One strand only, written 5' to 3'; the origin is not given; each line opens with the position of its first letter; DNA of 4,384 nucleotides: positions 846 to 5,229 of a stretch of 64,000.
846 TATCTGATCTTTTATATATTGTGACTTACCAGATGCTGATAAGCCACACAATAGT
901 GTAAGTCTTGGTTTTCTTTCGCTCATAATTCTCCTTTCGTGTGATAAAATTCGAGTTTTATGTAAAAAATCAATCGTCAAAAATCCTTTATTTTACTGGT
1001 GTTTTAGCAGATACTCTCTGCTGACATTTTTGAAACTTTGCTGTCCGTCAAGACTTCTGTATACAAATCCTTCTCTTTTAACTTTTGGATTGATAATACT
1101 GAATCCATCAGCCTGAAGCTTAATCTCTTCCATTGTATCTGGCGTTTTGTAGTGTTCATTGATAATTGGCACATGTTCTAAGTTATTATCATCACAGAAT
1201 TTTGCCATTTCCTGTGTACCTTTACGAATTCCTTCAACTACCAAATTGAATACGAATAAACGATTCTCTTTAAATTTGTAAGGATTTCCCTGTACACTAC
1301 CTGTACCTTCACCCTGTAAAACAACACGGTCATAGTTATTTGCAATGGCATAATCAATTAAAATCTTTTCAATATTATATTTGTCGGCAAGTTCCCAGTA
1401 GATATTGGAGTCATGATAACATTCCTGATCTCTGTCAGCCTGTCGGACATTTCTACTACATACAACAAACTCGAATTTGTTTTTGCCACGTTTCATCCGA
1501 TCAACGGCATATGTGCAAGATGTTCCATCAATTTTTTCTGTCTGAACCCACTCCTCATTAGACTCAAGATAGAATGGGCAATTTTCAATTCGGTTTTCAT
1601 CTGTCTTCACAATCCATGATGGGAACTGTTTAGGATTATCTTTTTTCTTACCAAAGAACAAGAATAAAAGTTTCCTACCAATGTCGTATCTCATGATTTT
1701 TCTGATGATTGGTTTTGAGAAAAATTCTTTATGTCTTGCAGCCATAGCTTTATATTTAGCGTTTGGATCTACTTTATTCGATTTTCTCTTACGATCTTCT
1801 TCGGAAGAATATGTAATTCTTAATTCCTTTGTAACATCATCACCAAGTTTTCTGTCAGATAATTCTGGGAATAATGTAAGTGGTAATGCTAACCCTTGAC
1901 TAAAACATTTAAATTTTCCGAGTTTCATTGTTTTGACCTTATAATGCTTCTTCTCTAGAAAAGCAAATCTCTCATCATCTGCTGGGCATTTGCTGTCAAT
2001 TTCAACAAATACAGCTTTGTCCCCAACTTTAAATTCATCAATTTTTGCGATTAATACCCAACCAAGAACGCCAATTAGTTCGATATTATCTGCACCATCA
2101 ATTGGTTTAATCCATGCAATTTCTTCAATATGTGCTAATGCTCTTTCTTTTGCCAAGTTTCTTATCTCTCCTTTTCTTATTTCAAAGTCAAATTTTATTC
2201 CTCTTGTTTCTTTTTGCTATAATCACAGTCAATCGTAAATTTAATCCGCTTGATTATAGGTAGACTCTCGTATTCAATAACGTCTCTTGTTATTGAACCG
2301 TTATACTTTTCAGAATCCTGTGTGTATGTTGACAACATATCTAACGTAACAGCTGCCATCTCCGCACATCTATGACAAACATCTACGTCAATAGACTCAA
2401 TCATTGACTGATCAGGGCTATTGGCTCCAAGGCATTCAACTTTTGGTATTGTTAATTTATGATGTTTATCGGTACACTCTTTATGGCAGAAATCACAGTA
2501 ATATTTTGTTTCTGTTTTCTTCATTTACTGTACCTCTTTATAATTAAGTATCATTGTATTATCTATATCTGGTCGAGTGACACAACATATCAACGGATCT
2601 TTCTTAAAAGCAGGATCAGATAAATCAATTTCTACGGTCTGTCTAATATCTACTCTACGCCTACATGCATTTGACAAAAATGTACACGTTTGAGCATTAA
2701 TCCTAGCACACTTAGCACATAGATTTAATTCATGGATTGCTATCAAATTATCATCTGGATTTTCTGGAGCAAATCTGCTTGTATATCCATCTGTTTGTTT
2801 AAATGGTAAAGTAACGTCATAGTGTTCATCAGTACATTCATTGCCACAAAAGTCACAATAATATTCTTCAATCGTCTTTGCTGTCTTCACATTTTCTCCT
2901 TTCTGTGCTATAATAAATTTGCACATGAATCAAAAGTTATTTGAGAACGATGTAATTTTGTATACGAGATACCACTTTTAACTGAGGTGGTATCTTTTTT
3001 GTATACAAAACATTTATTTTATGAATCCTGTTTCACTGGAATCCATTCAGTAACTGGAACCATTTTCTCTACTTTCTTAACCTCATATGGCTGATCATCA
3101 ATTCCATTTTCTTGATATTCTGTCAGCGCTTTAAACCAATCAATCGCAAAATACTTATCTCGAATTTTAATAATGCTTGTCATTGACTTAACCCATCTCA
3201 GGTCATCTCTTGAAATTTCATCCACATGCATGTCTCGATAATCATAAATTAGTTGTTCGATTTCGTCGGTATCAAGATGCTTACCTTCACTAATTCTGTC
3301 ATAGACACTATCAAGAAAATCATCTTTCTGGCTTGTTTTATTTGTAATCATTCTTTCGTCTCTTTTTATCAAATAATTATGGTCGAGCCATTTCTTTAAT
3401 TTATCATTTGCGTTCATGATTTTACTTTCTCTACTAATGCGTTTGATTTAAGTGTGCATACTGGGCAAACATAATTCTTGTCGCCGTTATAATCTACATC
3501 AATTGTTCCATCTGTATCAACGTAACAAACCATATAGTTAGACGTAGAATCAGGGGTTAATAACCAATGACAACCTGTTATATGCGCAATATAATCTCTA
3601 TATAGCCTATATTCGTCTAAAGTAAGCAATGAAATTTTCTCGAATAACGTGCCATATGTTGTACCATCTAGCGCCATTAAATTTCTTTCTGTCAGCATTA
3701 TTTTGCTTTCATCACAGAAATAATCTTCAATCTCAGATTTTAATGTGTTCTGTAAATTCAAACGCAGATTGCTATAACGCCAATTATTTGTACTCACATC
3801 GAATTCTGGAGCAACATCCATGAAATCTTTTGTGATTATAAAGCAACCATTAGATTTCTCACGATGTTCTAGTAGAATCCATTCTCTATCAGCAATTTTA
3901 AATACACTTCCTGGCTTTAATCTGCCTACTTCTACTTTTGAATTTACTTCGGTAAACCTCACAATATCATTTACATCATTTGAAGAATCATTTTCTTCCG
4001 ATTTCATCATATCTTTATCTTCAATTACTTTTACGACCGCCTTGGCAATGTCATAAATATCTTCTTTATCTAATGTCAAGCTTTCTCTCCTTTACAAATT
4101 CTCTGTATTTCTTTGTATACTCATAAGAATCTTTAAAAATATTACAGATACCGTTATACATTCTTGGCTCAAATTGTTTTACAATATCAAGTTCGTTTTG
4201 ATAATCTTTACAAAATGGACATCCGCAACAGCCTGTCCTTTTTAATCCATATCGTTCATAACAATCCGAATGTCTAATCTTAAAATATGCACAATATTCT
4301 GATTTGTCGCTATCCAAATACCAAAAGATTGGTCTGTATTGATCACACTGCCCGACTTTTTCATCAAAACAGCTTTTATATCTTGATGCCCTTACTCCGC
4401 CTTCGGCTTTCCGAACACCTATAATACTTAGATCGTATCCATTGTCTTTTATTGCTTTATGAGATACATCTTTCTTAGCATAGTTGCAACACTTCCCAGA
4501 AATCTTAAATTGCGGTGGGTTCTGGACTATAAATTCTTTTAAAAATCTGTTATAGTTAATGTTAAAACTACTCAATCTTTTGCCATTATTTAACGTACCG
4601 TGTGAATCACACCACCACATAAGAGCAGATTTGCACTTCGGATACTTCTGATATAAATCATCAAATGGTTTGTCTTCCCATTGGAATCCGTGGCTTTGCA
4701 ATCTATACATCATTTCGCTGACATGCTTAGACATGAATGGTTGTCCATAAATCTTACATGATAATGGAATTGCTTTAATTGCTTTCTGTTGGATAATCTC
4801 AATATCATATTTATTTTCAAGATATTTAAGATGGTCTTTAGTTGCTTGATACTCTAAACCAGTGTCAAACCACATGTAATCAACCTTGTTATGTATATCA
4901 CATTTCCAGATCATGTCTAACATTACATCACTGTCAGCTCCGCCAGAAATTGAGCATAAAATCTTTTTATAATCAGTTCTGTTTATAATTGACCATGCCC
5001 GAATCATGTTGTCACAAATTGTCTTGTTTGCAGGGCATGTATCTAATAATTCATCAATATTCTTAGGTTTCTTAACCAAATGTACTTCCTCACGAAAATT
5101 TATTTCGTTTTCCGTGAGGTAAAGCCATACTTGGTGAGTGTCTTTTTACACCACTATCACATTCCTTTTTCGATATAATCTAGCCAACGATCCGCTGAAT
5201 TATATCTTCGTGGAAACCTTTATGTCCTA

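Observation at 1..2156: RNA end-healing and end-sealing pair (P-loop polynucleotide kinase fused to an HD phosphohydrolase, plus an ATP-dependent RNA ligase), a likely tRNA-repair counter-defence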

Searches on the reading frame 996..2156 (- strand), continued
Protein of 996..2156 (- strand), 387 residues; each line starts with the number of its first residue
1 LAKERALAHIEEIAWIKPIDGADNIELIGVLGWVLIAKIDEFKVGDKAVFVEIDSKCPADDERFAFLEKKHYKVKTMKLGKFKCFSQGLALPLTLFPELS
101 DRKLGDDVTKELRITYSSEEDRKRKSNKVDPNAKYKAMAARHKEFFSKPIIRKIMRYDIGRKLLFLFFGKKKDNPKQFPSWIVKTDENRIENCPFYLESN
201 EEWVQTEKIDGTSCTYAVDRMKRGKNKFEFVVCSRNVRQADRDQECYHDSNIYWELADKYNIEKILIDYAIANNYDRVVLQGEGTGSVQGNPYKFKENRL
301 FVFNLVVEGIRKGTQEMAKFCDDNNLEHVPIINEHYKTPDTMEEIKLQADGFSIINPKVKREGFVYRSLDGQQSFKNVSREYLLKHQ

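Call 69: find_homologous_proteins(query=window:996-2156:-, max_evalue=0.00001)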
Query window:996-2156:- (387 aa): 6601 proteins with E <= 0.00001 among 8000 candidates; the best 120 are listed.
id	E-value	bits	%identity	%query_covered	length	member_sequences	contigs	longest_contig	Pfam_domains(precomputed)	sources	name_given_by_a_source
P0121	2.1e-262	888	100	100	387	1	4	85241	PF09414.16,PF21189.4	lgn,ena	-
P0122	4.1e-262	887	100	100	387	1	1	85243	PF09414.16,PF21189.4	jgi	-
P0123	4.5e-261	883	99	100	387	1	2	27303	PF09414.16,PF21189.4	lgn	-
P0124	8.0e-261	883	99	100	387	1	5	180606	PF09414.16,PF21189.4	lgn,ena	-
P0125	2.4e-260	881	99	100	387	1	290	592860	PF09414.16,PF21189.4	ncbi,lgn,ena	ncbi:MAG: RNA ligase family protein [Anaerostipes hadrus]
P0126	3.4e-260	881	99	100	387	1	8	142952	PF09414.16,PF21189.4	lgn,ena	-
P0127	4.2e-260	880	99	100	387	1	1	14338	PF09414.16,PF21189.4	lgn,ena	-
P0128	4.4e-260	880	99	100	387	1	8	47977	PF09414.16,PF21189.4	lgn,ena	-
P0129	4.8e-260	880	99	100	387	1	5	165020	PF09414.16,PF21189.4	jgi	jgi:hypothetical protein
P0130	5.7e-260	880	98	100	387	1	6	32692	PF09414.16,PF21189.4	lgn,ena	-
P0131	6.1e-260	880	99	100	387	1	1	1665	PF09414.16,PF21189.4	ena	-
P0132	6.1e-260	880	99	100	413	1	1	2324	PF09414.16,PF21189.4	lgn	-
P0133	6.2e-260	880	99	100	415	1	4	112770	PF09414.16,PF21189.4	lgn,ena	-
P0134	6.3e-260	880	99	100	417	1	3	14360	PF09414.16,PF21189.4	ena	-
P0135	7.1e-260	879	99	100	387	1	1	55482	PF09414.16,PF21189.4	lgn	-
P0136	8.1e-260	879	99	100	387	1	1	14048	PF09414.16,PF21189.4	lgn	-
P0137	8.5e-260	879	98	100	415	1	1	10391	PF09414.16,PF21189.4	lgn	-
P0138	8.8e-260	879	99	100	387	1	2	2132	PF09414.16,PF21189.4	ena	-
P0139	9.2e-260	879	99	100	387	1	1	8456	PF09414.16,PF21189.4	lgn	-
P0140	9.6e-260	879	99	100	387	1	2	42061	PF09414.16,PF21189.4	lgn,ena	-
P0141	1.0e-259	879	99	100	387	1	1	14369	PF09414.16,PF21189.4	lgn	-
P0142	1.1e-259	879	99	100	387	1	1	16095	PF09414.16,PF21189.4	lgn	-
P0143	1.2e-259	879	99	100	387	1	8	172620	PF09414.16,PF21189.4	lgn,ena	-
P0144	1.3e-259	879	99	100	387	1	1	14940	PF09414.16,PF21189.4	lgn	-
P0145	1.8e-259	878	99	100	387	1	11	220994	PF09414.16,PF21189.4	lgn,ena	-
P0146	1.8e-259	878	98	100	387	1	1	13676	PF09414.16,PF21189.4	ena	-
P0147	1.8e-259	878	99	100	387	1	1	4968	PF09414.16,PF21189.4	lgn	-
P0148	1.8e-259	878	99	100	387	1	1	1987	PF09414.16,PF21189.4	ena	-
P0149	2.2e-259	878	99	100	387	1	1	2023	PF09414.16,PF21189.4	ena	-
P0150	2.4e-259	878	99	100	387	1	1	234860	PF09414.16,PF21189.4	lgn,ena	-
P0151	2.8e-259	877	98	100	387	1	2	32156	PF09414.16,PF21189.4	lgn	-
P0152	2.9e-259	877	98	100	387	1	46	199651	PF09414.16,PF21189.4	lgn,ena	-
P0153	3.0e-259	877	98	100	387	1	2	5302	PF09414.16,PF21189.4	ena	-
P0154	3.1e-259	877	99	100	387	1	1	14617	PF09414.16,PF21189.4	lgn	-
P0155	3.6e-259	877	98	100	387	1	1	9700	PF09414.16,PF21189.4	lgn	-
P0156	3.7e-259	877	98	100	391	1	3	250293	PF09414.16,PF21189.4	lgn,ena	-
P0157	3.8e-259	877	99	100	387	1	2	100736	PF09414.16,PF21189.4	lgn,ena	-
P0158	3.8e-259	877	99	100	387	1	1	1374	PF09414.16,PF21189.4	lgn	-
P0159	3.9e-259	877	98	100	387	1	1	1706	PF09414.16,PF21189.4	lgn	-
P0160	4.1e-259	877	98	100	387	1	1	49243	PF09414.16,PF21189.4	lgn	-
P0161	5.4e-259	877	99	100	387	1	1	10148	PF09414.16,PF21189.4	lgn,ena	-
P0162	5.5e-259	877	98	100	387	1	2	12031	PF09414.16,PF21189.4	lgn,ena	-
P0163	6.5e-259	876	99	100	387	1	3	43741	PF09414.16,PF21189.4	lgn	-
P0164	7.4e-259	876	98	100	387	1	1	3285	PF09414.16,PF21189.4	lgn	-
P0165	7.4e-259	876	98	100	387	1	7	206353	PF09414.16,PF21189.4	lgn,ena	-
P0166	7.5e-259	876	98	100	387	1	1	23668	PF09414.16,PF21189.4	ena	-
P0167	7.5e-259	876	98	100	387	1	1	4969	PF09414.16,PF21189.4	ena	-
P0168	8.2e-259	876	98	100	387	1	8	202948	PF09414.16,PF21189.4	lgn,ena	-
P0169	9.3e-259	876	98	100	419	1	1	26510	PF09414.16,PF21189.4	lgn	-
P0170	1.1e-258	876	98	100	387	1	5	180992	PF09414.16,PF21189.4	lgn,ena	-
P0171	1.1e-258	876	98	100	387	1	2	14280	PF09414.16,PF21189.4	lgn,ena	-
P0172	1.1e-258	876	98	100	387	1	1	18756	PF09414.16,PF21189.4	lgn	-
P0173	1.1e-258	876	98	100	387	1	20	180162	PF09414.16,PF21189.4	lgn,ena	-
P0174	1.1e-258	875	98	100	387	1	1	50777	PF09414.16,PF21189.4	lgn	-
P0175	1.3e-258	875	99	100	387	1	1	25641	PF09414.16,PF21189.4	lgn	-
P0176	1.4e-258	875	98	100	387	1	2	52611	PF09414.16,PF21189.4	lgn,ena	-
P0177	1.4e-258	875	98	100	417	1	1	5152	PF09414.16,PF21189.4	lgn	-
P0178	1.5e-258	875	98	100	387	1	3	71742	PF09414.16,PF21189.4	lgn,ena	-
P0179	1.5e-258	875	98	100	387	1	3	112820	PF09414.16,PF21189.4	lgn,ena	-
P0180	1.5e-258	875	98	100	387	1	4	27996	PF09414.16,PF21189.4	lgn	-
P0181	1.6e-258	875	98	100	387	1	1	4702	PF09414.16,PF21189.4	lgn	-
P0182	1.6e-258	875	98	100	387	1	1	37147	PF09414.16,PF21189.4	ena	-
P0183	1.7e-258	875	98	100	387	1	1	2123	PF09414.16,PF21189.4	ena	-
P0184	1.7e-258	875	98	100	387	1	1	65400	PF09414.16,PF21189.4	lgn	-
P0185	1.8e-258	875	98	100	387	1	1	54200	PF09414.16,PF21189.4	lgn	-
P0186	2.0e-258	875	98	100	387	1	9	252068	PF09414.16,PF21189.4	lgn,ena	-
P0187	2.0e-258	875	98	100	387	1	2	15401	PF09414.16,PF21189.4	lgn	-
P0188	2.0e-258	875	98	100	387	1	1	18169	PF09414.16,PF21189.4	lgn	-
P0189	2.0e-258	875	98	100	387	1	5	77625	PF09414.16,PF21189.4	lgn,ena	-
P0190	2.0e-258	875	98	100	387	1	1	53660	PF09414.16,PF21189.4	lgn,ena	-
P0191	2.1e-258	875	98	100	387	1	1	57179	PF09414.16,PF21189.4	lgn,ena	-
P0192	2.2e-258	875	98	100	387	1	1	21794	PF09414.16,PF21189.4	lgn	-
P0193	2.3e-258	875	98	100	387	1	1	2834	PF09414.16,PF21189.4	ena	-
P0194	2.3e-258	874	98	100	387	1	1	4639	PF09414.16,PF21189.4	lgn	-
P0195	2.5e-258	874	98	100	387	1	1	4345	PF09414.16,PF21189.4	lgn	-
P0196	2.7e-258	874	98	100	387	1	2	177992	PF09414.16,PF21189.4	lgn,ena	-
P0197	2.7e-258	874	98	100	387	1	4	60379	PF09414.16,PF21189.4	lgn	-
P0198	3.0e-258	874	97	100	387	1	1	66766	PF09414.16,PF21189.4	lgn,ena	-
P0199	3.1e-258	874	98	100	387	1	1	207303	PF09414.16,PF21189.4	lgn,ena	-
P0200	3.5e-258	874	98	100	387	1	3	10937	PF09414.16,PF21189.4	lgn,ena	-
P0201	3.6e-258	874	98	100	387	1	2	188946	PF09414.16,PF21189.4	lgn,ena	-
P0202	3.8e-258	874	98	100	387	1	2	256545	PF09414.16,PF21189.4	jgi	jgi:hypothetical protein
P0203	4.0e-258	874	97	100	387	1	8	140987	PF09414.16,PF21189.4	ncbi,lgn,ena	-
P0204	4.2e-258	874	98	100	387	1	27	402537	PF09414.16,PF21189.4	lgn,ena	-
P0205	4.2e-258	874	98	100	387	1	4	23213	PF09414.16,PF21189.4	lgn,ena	-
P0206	4.3e-258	874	98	100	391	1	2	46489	PF09414.16,PF21189.4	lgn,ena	-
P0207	4.8e-258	873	98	100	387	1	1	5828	PF09414.16,PF21189.4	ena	-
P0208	4.9e-258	873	98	100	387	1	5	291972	PF09414.16,PF21189.4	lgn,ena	-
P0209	5.0e-258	873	98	100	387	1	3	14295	PF09414.16,PF21189.4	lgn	-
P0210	5.0e-258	873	97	100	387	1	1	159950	PF09414.16,PF21189.4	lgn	-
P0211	5.2e-258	873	98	100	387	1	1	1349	PF09414.16,PF21189.4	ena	-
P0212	5.5e-258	873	98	100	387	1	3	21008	PF09414.16,PF21189.4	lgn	-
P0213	5.6e-258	873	98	100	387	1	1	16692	PF09414.16,PF21189.4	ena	-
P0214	5.6e-258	873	98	100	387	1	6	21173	PF09414.16,PF21189.4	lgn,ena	-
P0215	5.7e-258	873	98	100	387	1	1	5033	PF09414.16,PF21189.4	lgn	-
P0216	5.9e-258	873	98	100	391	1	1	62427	PF09414.16,PF21189.4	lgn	-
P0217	6.0e-258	873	98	100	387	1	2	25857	PF09414.16,PF21189.4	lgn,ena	-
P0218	6.2e-258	873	98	100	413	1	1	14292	PF09414.16,PF21189.4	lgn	-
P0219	6.4e-258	873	98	100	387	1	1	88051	PF09414.16,PF21189.4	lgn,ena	-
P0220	7.0e-258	873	98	100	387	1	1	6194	PF09414.16,PF21189.4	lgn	-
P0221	7.4e-258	873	98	100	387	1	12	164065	PF09414.16,PF21189.4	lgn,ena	-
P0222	7.4e-258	873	97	100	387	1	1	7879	PF09414.16,PF21189.4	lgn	-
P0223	7.4e-258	873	97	100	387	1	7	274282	PF09414.16,PF21189.4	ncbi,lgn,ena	-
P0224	7.4e-258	873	98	100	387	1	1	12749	PF09414.16,PF21189.4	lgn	-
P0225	7.7e-258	873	97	100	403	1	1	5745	PF09414.16,PF21189.4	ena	-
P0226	7.8e-258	873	97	100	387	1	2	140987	PF09414.16,PF21189.4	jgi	jgi:hypothetical protein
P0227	7.8e-258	873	98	100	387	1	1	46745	PF09414.16,PF21189.4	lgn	-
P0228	8.1e-258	873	97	100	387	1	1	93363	PF09414.16,PF21189.4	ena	-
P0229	8.3e-258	873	97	100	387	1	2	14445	PF09414.16,PF21189.4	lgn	-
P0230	8.6e-258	873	98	100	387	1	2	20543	PF09414.16,PF21189.4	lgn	-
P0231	9.3e-258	872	98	100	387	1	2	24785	PF09414.16,PF21189.4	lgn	-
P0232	1.0e-257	872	98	100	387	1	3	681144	PF09414.16,PF21189.4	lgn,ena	-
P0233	1.1e-257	872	98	100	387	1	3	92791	PF09414.16,PF21189.4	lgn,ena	-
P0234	1.3e-257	872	97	100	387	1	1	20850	PF09414.16,PF21189.4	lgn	-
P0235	1.3e-257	872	98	100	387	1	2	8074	PF09414.16,PF21189.4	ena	-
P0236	1.3e-257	872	98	100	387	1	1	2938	PF09414.16,PF21189.4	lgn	-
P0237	1.4e-257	872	98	100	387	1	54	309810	PF09414.16,PF21189.4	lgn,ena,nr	nr:MAG TPA: putative RNA ligase [Caudoviricetes sp.]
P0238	1.4e-257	872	97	100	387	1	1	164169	PF09414.16,PF21189.4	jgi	jgi:hypothetical protein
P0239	1.5e-257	872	97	100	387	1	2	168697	PF09414.16,PF21189.4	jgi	jgi:hypothetical protein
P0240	1.5e-257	872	98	100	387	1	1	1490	PF09414.16,PF21189.4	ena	-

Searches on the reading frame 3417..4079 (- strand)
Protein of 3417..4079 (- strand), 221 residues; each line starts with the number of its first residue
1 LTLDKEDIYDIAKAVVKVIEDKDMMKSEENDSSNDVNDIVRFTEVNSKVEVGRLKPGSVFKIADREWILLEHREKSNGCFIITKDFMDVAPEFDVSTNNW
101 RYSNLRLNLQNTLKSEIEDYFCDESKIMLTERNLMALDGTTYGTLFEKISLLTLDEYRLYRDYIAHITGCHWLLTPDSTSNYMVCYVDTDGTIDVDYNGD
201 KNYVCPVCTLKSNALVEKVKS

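Call 64: search_protein_families(library=pfam, proteins=[window:3417-4079:-], max_evalue=0.001)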
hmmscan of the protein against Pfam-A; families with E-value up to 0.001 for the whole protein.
window:3417-4079:- (221 aa): 1 family
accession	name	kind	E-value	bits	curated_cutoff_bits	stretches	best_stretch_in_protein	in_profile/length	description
PF19789.6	DUF6273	-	8e-05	23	23.5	0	125-212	61-172/172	Domain of unknown function (DUF6273)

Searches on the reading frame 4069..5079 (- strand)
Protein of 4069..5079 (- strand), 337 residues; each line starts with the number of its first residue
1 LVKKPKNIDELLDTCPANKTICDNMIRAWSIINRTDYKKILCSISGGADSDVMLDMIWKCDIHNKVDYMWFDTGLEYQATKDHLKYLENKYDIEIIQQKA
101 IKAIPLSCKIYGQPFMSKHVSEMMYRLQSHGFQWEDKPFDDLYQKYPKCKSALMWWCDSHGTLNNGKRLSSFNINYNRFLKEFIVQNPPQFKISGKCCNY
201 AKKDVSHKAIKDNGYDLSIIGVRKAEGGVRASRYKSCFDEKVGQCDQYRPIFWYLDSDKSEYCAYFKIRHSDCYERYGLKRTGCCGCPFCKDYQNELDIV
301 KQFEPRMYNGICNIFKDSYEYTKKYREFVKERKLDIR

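Call 64: search_protein_families(library=pfam, proteins=[window:4069-5079:-], max_evalue=0.001)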
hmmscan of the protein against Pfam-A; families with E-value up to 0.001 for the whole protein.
window:4069-5079:- (337 aa): 2 families
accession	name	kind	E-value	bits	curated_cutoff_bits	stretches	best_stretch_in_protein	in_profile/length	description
PF01507.26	PAPS_reduct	-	1.6e-14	54.7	22.5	2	40-104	2-64/175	Phosphoadenosine phosphosulfate reductase domain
PF00874.25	PRD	-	0.00061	20.5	23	0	70-95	50-75/90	PRD domain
